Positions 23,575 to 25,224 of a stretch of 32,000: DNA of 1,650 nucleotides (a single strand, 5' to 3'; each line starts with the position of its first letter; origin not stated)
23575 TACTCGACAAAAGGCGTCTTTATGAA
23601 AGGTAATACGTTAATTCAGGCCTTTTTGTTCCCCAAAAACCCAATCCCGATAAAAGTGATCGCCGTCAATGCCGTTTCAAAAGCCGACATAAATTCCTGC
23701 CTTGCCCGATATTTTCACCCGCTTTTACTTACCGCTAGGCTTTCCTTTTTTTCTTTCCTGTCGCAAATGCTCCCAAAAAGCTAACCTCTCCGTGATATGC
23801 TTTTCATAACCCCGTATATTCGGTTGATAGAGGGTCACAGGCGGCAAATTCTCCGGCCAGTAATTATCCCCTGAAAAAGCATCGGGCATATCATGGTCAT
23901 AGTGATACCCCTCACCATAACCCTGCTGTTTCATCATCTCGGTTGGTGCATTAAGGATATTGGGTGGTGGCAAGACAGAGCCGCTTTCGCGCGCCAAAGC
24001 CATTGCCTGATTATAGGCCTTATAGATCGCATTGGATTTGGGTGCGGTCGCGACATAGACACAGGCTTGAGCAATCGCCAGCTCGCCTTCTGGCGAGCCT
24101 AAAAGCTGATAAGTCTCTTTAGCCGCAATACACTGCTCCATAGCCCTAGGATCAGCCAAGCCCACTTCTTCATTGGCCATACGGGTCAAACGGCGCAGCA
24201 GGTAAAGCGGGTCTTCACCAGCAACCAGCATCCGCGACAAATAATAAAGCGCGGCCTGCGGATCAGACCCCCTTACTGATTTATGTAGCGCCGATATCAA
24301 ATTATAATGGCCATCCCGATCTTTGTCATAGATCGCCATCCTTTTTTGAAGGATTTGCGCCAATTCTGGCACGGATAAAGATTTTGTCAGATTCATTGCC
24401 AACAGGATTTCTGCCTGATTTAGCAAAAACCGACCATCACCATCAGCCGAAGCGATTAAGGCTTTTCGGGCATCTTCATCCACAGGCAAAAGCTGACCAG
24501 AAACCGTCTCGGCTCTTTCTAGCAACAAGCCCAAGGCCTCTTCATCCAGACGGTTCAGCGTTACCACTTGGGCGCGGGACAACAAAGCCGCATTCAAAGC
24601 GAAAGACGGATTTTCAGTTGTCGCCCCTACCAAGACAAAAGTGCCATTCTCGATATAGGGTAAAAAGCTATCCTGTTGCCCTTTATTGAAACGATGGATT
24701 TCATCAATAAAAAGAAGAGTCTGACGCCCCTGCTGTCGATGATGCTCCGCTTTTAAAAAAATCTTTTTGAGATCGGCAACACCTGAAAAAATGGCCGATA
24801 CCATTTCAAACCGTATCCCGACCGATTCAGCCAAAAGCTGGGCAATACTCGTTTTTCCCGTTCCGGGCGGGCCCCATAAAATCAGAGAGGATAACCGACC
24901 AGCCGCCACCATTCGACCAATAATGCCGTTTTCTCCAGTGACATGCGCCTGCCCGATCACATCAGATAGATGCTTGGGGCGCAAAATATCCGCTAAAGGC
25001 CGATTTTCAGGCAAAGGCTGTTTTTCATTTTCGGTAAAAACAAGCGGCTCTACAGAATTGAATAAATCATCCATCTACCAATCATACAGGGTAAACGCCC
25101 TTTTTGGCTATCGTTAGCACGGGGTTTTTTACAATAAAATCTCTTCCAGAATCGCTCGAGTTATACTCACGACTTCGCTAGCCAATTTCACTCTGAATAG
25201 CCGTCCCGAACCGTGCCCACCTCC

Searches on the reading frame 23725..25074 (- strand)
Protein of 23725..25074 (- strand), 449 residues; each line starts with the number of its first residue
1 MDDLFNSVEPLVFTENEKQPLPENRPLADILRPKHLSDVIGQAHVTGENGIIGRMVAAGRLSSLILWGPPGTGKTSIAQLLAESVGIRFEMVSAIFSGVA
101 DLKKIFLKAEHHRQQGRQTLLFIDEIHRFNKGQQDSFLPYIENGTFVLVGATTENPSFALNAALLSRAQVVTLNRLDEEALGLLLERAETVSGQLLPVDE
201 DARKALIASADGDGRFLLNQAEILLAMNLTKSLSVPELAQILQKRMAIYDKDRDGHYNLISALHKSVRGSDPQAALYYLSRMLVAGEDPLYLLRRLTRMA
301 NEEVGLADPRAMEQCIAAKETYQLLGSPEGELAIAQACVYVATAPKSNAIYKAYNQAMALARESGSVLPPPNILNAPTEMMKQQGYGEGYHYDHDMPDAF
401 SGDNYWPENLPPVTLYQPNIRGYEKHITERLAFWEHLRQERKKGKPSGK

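Call 8: search_protein_families(library=pfam, proteins=[window:23725-25074:-], max_evalue=0.01)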
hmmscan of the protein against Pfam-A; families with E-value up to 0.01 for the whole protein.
window:23725-25074:- (449 aa): 19 families
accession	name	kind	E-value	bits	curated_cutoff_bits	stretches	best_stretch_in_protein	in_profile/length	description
PF12002.13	MgsA_C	-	1.3e-58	198.1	27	1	269-433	1-165/167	MgsA AAA+ ATPase C terminal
PF16193.11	AAA_assoc_2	-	2e-20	73.3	34.3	1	196-268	5-81/81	AAA C-terminal domain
PF00004.35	AAA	-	6.5e-15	56.2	21.2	1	64-171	1-126/131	ATPase family associated with various cellular activities (AAA)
PF05496.18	RuvB_N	-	3.7e-13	50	27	1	31-146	1-113/159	Holliday junction DNA helicase RuvB P-loop domain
PF07728.20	AAA_5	-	1.2e-07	32.2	22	1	64-155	2-104/139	AAA domain (dynein-related subfamily)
PF13191.12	AAA_16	-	8.8e-06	26.8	32.6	1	56-87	19-50/167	AAA ATPase domain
PF13401.12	AAA_22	-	3.3e-05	24.6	27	0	63-86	7-30/130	AAA domain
PF06068.19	TIP49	-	3.6e-05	23.5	23.8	1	37-95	24-88/347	TIP49 P-loop domain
PF14532.12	Sigma54_activ_2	-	7e-05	23.5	25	1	58-144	18-96/138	Sigma-54 interaction domain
PF00158.32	Sigma54_activat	-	7.9e-05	22.8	20.2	0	115-155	91-131/168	Sigma-54 interaction domain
PF01078.27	Mg_chelatase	-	0.00012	22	20.3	1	36-82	2-43/207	Magnesium chelatase, subunit ChlI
PF13238.12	AAA_18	-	0.00055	20.8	29.4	1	65-128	2-61/128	AAA domain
PF04851.21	ResIII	-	0.001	19.4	22.5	0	95-152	103-161/164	Type III restriction enzyme, res subunit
PF13173.12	AAA_14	-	0.0011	19.4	27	1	64-168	5-115/129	AAA domain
PF20720.3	nSTAND3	-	0.0014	18.8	27.2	1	63-110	19-62/155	Novel STAND NTPase 3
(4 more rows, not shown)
